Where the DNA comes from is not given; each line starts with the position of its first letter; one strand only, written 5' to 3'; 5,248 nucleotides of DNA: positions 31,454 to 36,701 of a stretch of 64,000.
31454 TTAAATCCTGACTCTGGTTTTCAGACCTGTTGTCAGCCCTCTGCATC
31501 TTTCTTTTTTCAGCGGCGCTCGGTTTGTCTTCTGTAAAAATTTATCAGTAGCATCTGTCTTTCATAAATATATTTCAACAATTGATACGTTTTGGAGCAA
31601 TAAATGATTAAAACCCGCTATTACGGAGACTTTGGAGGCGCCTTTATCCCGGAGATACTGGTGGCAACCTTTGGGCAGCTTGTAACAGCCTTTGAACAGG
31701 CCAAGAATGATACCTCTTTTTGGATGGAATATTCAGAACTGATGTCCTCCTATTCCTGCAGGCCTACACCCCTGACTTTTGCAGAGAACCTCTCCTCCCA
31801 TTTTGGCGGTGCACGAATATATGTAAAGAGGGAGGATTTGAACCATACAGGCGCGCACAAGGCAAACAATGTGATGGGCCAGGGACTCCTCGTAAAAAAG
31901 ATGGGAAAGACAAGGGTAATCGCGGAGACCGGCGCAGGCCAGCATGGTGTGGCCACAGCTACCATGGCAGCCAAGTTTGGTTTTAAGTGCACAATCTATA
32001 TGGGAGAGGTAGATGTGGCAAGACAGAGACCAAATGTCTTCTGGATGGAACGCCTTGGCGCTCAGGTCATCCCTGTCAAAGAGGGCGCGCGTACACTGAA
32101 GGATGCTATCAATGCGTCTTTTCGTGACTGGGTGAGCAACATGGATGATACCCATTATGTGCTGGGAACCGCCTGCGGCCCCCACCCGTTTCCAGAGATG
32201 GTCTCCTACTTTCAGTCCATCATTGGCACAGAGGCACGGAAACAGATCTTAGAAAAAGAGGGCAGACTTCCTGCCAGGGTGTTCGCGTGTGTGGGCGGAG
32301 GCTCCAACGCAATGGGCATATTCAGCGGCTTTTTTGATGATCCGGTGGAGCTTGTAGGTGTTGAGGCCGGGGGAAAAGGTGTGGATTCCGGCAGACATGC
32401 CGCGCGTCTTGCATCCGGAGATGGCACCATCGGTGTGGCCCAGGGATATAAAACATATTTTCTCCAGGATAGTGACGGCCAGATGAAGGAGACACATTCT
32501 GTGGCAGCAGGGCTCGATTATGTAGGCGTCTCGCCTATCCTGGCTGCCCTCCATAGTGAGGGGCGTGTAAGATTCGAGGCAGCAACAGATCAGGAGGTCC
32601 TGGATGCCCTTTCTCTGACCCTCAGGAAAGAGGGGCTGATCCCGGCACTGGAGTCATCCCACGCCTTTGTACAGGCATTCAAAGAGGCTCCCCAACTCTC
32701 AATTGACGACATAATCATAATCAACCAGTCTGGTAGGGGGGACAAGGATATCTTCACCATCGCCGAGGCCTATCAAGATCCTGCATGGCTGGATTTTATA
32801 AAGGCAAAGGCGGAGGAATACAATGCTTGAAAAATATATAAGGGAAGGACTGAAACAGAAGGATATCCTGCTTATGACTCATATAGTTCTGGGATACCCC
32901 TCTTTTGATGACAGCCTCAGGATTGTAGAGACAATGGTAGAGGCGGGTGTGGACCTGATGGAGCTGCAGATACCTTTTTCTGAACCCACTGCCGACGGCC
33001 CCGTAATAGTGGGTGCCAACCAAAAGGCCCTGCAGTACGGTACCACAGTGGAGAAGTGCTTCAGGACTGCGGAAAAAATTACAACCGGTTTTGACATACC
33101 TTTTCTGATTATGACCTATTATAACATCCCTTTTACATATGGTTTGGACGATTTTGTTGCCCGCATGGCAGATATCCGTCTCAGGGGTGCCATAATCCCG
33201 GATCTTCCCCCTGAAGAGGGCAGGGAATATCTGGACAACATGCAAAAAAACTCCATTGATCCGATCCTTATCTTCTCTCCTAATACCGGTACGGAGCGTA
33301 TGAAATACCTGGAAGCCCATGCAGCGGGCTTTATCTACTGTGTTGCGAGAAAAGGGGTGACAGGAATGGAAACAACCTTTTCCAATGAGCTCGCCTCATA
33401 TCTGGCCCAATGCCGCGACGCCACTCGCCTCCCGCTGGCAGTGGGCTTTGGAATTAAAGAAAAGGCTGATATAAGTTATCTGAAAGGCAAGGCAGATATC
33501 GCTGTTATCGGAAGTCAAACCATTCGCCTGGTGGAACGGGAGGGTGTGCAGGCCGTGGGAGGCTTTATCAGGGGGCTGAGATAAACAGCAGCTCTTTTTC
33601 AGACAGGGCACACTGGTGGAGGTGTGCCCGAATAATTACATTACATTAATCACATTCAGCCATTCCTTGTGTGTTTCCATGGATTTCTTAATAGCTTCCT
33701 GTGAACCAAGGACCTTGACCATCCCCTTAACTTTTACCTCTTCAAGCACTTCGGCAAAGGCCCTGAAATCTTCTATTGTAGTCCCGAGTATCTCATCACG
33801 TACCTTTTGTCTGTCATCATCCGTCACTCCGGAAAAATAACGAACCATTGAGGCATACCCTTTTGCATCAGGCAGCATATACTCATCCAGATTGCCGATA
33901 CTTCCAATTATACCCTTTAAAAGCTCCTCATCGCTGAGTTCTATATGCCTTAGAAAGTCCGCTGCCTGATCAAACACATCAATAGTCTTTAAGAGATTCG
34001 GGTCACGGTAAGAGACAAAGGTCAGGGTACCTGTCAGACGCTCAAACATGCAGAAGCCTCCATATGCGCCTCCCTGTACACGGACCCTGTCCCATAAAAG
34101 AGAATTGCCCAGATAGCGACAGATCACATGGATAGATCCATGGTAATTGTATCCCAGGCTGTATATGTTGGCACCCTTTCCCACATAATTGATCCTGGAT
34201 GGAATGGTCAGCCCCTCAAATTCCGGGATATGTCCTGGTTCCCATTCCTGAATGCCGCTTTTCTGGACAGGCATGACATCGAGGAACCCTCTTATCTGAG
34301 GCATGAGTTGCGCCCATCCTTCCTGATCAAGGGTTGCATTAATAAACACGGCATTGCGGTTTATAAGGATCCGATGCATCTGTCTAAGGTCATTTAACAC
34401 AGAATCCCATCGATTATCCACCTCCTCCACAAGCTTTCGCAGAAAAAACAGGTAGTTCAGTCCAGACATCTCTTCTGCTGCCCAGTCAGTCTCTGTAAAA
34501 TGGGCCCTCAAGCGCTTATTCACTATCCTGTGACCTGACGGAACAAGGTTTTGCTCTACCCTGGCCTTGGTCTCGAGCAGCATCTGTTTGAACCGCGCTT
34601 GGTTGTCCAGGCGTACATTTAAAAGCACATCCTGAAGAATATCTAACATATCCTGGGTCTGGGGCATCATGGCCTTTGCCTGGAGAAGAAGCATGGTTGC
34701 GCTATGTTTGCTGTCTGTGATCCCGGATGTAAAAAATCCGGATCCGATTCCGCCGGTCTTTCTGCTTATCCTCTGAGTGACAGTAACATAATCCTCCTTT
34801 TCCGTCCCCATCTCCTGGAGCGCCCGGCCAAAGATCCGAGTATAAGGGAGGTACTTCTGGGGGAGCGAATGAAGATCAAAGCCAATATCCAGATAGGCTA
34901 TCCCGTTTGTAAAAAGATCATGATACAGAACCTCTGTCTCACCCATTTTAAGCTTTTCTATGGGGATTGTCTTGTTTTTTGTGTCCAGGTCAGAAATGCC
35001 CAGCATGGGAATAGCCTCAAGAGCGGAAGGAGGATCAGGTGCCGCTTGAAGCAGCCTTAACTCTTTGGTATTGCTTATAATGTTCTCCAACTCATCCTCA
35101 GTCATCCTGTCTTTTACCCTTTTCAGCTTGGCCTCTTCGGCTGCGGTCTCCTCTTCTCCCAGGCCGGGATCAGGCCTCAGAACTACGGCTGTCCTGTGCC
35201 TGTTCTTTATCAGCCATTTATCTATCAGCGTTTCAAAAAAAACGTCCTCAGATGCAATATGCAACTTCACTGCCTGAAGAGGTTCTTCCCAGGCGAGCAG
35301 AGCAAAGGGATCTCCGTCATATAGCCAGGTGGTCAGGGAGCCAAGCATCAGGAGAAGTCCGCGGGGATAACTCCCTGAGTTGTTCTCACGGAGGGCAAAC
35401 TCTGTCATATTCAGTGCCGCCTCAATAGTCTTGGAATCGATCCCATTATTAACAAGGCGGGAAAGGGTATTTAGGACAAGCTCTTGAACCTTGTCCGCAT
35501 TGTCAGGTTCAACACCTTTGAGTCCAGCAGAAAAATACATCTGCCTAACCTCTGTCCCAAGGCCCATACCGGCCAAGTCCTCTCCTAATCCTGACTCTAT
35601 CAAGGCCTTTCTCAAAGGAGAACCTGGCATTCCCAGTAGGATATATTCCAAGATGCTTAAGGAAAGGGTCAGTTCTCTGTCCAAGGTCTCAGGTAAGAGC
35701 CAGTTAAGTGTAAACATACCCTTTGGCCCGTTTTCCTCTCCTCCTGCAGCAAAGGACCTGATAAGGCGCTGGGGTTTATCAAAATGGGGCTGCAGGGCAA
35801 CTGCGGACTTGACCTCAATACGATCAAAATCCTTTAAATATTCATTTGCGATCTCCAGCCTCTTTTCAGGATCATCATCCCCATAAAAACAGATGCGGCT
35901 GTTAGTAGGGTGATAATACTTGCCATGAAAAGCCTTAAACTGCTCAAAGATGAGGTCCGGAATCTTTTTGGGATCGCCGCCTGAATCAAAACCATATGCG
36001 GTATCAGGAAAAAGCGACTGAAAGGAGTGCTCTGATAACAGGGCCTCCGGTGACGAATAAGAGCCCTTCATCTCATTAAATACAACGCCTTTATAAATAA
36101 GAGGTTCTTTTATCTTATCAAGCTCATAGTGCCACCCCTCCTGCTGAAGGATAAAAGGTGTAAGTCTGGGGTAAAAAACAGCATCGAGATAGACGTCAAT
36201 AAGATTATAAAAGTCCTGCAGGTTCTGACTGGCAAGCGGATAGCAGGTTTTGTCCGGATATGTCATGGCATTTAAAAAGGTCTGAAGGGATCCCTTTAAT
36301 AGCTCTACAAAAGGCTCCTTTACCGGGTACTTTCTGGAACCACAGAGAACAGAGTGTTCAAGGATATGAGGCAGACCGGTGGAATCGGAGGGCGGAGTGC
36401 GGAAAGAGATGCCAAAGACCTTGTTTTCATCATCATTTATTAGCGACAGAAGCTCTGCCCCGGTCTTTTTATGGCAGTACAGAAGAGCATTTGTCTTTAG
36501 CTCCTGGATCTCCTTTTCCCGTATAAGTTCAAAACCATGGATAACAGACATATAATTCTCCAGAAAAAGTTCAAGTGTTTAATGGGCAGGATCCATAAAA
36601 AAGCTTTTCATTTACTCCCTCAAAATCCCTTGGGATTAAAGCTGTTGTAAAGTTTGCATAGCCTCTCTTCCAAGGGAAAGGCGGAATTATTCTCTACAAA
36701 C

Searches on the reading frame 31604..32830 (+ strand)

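Call 56: search_protein_families(library=pfam, proteins=[window:31604-32830:+])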
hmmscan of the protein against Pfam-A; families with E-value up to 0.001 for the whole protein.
window:31604-32830:+ (408 aa): 1 family
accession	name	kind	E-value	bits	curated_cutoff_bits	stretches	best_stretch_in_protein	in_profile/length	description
PF00291.31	PALP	-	7.7e-37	127.6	35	1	52-373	5-292/295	Pyridoxal-phosphate dependent enzyme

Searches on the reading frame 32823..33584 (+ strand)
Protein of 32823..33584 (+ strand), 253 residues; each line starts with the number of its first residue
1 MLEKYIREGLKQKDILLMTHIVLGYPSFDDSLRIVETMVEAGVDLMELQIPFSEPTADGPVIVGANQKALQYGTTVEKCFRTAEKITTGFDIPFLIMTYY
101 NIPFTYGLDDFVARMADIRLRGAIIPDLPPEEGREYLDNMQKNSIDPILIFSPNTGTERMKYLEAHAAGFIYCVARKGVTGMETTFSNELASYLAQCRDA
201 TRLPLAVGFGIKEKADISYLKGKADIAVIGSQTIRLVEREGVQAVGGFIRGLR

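Call 56: search_protein_families(library=pfam, proteins=[window:32823-33584:+])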
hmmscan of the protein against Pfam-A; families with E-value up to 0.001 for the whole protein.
window:32823-33584:+ (253 aa): 1 family
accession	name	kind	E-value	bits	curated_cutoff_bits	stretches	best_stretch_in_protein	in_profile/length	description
PF00290.26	Trp_syntA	-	4.8e-68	229.3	27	1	12-240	7-236/259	Tryptophan synthase alpha chain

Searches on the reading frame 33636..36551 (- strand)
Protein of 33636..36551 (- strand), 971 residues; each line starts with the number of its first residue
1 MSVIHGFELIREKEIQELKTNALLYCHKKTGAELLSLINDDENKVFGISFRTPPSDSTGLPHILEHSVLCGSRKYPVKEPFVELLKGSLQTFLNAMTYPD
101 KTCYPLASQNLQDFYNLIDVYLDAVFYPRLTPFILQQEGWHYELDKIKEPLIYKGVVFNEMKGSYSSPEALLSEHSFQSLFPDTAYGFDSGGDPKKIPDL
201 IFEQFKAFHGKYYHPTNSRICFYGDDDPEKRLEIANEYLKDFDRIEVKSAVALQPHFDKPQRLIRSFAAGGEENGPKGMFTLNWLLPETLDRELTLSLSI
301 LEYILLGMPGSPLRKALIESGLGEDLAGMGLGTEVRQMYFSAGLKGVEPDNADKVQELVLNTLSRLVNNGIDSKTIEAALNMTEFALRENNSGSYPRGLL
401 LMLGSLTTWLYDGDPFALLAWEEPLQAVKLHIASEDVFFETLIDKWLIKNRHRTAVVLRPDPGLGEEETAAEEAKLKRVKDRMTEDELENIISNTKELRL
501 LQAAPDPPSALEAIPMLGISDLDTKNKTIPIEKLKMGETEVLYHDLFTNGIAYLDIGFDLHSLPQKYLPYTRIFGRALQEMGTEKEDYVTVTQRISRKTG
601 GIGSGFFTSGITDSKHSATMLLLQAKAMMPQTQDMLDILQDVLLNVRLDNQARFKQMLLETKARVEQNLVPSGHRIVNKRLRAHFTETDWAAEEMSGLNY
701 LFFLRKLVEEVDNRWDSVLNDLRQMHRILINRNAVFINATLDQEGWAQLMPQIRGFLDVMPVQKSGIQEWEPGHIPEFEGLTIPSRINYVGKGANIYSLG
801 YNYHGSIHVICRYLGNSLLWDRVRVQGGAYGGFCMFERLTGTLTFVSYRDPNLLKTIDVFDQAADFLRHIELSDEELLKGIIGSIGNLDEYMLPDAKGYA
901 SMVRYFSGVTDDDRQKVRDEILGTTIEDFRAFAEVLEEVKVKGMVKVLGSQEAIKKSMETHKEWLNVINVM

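Call 26: find_related_loci(query=window:33636-36551:-, collection=genome_contigs, flank=3000)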
Query window:33636-36551:- (971 aa) in genome_contigs; peptide patterns used: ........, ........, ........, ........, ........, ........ (x = any residue, [..] = any of these).
599 stretches matched a pattern (row limit reached: there are more); 574 encode a relative of the query (tblastn E <= 1e-3); the best 80 are kept; 80 distinct loci.
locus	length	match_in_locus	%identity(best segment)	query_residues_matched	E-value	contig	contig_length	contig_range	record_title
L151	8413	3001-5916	68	1-971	0e+0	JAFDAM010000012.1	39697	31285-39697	MAG: Deltaproteobacteria bacterium isolate AB_3033_Bin_183 AB_3033_Bin_183_scaffold_1090, whole genome shotgun sequence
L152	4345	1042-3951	65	1-971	0e+0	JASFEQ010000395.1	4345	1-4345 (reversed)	MAG: Desulfobacteraceae bacterium isolate D0606M12metaG_Bin_56 D0606M12metaG_FD_scaffold_7846_c1, whole genome shotgun s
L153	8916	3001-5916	63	1-971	0e+0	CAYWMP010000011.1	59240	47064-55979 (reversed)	MAG TPA_asm: uncultured Desulfobacteraceae bacterium isolate SRP167671_co1_137 genome assembly, contig: NODE_536_length_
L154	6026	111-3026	61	1-971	0e+0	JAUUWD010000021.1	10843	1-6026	MAG: Desulfobacteraceae bacterium isolate CSMAG_30 CSMAG_30_k141_2569959_length_10843_cov_9.4510, whole genome shotgun s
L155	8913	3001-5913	62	1-971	0e+0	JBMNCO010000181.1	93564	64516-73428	MAG: Desulfatiglandales bacterium isolate Bins.026 NODE_597, whole genome shotgun sequence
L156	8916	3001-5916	61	1-971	0e+0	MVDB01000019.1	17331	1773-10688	MAG: Desulfobacteraceae bacterium 4484_190.2 ex4484_190.2_scaffold_2347, whole genome shotgun sequence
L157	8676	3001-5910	60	1-971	0e+0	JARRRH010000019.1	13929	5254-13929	MAG: Deltaproteobacteria bacterium isolate Spart_223_MAG scaffold_2860, whole genome shotgun sequence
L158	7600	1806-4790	58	1-971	0e+0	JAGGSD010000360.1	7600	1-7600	MAG: Syntrophobacterales bacterium isolate AUK013 PB_MANV_013_c_000000000888, whole genome shotgun sequence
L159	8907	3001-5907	59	1-971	0e+0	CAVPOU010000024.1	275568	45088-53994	MAG: uncultured delta proteobacterium isolate MFD00032.bin.1.150 genome assembly, contig: contig_65117, whole genome sho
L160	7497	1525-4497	59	1-971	0e+0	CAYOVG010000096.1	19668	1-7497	MAG TPA_asm: uncultured Syntrophobacteraceae bacterium isolate binchicken_co168_41 genome assembly, contig: NODE_4946_le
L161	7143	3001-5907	59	1-971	0e+0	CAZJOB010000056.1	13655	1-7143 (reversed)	MAG TPA_asm: uncultured Desulfatiglans sp. isolate SRP192927_co6_698 genome assembly, contig: NODE_10900_length_13655_co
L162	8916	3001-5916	59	1-971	0e+0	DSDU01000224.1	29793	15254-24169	MAG TPA_asm: Deltaproteobacteria bacterium isolate SpSt-1226 Ga0129302_1000486, whole genome shotgun sequence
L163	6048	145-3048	58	1-971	0e+0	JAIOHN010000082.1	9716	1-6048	MAG: Anaerolineae bacterium isolate MAG_05 contig_25758, whole genome shotgun sequence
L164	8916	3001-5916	59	1-971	0e+0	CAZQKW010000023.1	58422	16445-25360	MAG TPA_asm: uncultured Thermodesulfobacteriota bacterium isolate binchicken_co107_87 genome assembly, contig: NODE_1333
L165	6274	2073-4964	59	1-959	0e+0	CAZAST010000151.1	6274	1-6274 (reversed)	MAG TPA_asm: uncultured Syntrophaceae bacterium isolate SRP192927_co6_553 genome assembly, contig: NODE_34154_length_627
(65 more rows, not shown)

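Call 27: search_protein_families(library=pfam, proteins=[window:33636-36551:-])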
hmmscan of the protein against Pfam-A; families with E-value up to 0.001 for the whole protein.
window:33636-36551:- (971 aa): 4 families
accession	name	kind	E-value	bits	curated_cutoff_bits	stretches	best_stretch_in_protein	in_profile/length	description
PF08367.16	M16C_assoc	-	6e-72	242.3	25.3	1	458-707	1-252/252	Peptidase M16C associated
PF22516.1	PreP_C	-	6.1e-59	198.9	27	1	779-950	2-172/173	PreP C-terminal domain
PF05193.26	Peptidase_M16_C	-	1.1e-27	97.5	23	1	202-381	4-179/181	Peptidase M16 inactive domain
PF00675.25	Peptidase_M16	-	1.6e-08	35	22.3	1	54-145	27-117/149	Insulinase (Peptidase family M16)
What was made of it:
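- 33636..36551 (-): M16C/PreP-type peptidase gene, the only protein gene that a motif copy could sensibly drive. Pfam M16C_assoc, PreP_C, Peptidase_M16_C (call 27).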

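Call 62: find_encoding_contigs(protein=window:33636-36551:-, flank=3000, max_places=10)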
Protein window:33636-36551:- (971 aa): no gene with exactly this product is on record in the collection.

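Call 63: find_homologous_proteins(query=window:33636-36551:-, max_evalue=1e-100)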
Query window:33636-36551:- (971 aa): 7994 proteins with E <= 1e-100 among 8000 candidates; the best 120 are listed.
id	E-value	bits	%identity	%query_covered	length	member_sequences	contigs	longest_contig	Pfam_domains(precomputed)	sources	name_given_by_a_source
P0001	0.0e+0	2180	98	100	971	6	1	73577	PF22516.2,PF00675.26,PF05193.27,PF08367.17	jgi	jgi:Zn-dependent M16 (insulinase) family peptidase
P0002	0.0e+0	1559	68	100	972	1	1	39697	PF22516.2,PF00675.26,PF05193.27,PF08367.17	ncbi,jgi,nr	ncbi:MAG: insulinase family protein [Deltaproteobacteria bacterium]|nr:insulinase family protein [De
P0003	0.0e+0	1558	68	100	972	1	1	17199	PF22516.2,PF00675.26,PF05193.27,PF08367.17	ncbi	ncbi:insulinase family protein [Thermodesulfobacteriota bacterium]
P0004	0.0e+0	1552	68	100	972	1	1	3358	PF22516.2,PF00675.26,PF05193.27,PF08367.17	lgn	-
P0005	0.0e+0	1538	67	100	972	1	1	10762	PF22516.2,PF00675.26,PF05193.27,PF08367.17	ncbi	ncbi:insulinase family protein [Thermodesulfobacteriota bacterium]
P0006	0.0e+0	1509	66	100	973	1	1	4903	PF22516.2,PF00675.26,PF05193.27,PF08367.17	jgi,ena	-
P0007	0.0e+0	1492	65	100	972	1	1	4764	PF22516.2,PF00675.26,PF05193.27,PF08367.17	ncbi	-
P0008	0.0e+0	1489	65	100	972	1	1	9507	PF22516.2,PF00675.26,PF05193.27,PF08367.17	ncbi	-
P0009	0.0e+0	1488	64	100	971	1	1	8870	PF22516.2,PF05193.27,PF08367.17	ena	-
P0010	0.0e+0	1486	65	100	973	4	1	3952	PF22516.2,PF00675.26,PF05193.27,PF08367.17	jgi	jgi:hypothetical protein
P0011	0.0e+0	1481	65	100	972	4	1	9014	PF22516.2,PF00675.26,PF05193.27,PF08367.17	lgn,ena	-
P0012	0.0e+0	1478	65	100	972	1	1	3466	PF22516.2,PF00675.26,PF05193.27,PF08367.17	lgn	-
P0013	0.0e+0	1476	64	100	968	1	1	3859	PF22516.2,PF00675.26,PF05193.27,PF08367.17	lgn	-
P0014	0.0e+0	1476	65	100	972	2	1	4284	PF22516.2,PF00675.26,PF05193.27,PF08367.17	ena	-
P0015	0.0e+0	1473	64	100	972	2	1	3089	PF22516.2,PF00675.26,PF05193.27,PF08367.17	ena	-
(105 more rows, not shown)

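Call 64: find_encoding_contigs(protein=P0001, flank=10000, max_places=10)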
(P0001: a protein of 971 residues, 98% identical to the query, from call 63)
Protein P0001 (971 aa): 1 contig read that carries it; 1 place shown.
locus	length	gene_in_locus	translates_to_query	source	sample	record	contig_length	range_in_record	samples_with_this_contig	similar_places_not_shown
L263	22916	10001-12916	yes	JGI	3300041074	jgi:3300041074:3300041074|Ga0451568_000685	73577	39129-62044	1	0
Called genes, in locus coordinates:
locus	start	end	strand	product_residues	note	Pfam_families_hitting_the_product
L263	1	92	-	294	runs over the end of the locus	PF10609:ParA (weak), PF00142:Fer4_NifH, PF01656:CbiA, PF02374:ArsA_ATPase (faint), PF06564:CBP_BcsQ (weak), PF09140:MipZ (faint), PF13614:AAA_31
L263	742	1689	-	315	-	PF01820:Dala_Dala_lig_N, PF07478:Dala_Dala_lig_C, PF02655:ATP-grasp_3 (weak)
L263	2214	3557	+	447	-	PF11638:DnaA_N, PF00308:Bac_DnaA, PF08299:Bac_DnaA_C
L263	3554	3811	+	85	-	-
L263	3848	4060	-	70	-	-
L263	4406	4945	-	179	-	-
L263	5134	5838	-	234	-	PF05935:Arylsulfotrans (weak)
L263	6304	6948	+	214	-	PF02517:Rce1-like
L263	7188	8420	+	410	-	PF04321:RmlD_sub_bind, PF01370:Epimerase, PF16363:GDP_Man_Dehyd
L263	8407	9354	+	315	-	PF01370:Epimerase, PF04321:RmlD_sub_bind (weak), PF16363:GDP_Man_Dehyd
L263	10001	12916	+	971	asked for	PF00675:Peptidase_M16 (faint), PF05193:Peptidase_M16_C, PF08367:M16C_assoc, PF22516:PreP_C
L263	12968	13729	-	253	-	PF00290:Trp_syntA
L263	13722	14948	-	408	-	PF00291:PALP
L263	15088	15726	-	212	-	PF00697:PRAI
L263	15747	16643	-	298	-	PF01729:QRPTase_C (faint), PF00218:IGPS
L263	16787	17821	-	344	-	PF02885:Glycos_trans_3N, PF00591:Glycos_transf_3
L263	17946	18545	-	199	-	PF00117:GATase, PF07722:Peptidase_C26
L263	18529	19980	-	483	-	PF04715:, PF00425:Chorismate_bind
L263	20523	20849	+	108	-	-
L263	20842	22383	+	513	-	-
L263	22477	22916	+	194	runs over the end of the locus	PF02169:LPP20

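Call 65: list_cluster_members(proteins=[P0001])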
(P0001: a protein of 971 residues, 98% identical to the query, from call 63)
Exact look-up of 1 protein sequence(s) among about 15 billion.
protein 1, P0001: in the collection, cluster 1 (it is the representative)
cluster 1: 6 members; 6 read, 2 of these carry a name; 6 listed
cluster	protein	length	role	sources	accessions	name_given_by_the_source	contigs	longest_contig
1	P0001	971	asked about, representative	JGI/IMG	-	Zn-dependent M16 (insulinase) family peptidase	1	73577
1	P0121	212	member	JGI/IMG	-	Zn-dependent M16 (insulinase) family peptidase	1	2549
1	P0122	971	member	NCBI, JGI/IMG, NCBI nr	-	-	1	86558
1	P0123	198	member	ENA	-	-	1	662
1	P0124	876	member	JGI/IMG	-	-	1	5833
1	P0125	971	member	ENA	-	-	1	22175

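Call 66: find_encoding_contigs(protein=P0125, flank=10000, max_places=5)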
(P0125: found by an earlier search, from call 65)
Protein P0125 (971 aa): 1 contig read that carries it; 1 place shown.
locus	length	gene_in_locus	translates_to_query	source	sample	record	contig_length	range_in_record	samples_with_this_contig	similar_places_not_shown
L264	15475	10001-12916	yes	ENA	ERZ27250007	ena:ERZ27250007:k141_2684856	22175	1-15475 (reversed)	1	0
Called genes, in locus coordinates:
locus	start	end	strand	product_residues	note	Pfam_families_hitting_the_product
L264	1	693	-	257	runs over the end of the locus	PF00142:Fer4_NifH, PF01656:CbiA, PF02374:ArsA_ATPase (faint), PF06564:CBP_BcsQ, PF09140:MipZ (faint), PF10609:ParA (weak), PF13614:AAA_31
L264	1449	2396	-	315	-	PF01820:Dala_Dala_lig_N, PF07478:Dala_Dala_lig_C, PF02655:ATP-grasp_3 (weak)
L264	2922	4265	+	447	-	PF11638:DnaA_N, PF00308:Bac_DnaA, PF08299:Bac_DnaA_C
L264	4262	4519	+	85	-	-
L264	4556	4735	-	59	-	-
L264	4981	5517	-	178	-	-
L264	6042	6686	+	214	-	PF02517:Rce1-like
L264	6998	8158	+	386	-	PF01370:Epimerase, PF04321:RmlD_sub_bind, PF16363:GDP_Man_Dehyd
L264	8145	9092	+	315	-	PF01370:Epimerase, PF04321:RmlD_sub_bind (weak), PF16363:GDP_Man_Dehyd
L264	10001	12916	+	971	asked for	PF00675:Peptidase_M16 (faint), PF05193:Peptidase_M16_C, PF08367:M16C_assoc, PF22516:PreP_C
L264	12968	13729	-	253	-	PF00290:Trp_syntA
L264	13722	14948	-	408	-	PF00291:PALP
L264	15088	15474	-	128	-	?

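Call 67: find_encoding_contigs(protein=P0121, flank=3000, max_places=5)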
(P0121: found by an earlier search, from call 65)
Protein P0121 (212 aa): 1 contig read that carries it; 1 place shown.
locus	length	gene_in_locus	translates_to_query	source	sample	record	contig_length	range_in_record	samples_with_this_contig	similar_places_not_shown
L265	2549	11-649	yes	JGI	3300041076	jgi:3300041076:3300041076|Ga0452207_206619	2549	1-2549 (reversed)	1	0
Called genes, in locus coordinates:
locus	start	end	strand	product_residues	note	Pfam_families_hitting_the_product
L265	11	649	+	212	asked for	PF22516:PreP_C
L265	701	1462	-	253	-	PF00290:Trp_syntA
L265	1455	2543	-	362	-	PF00291:PALP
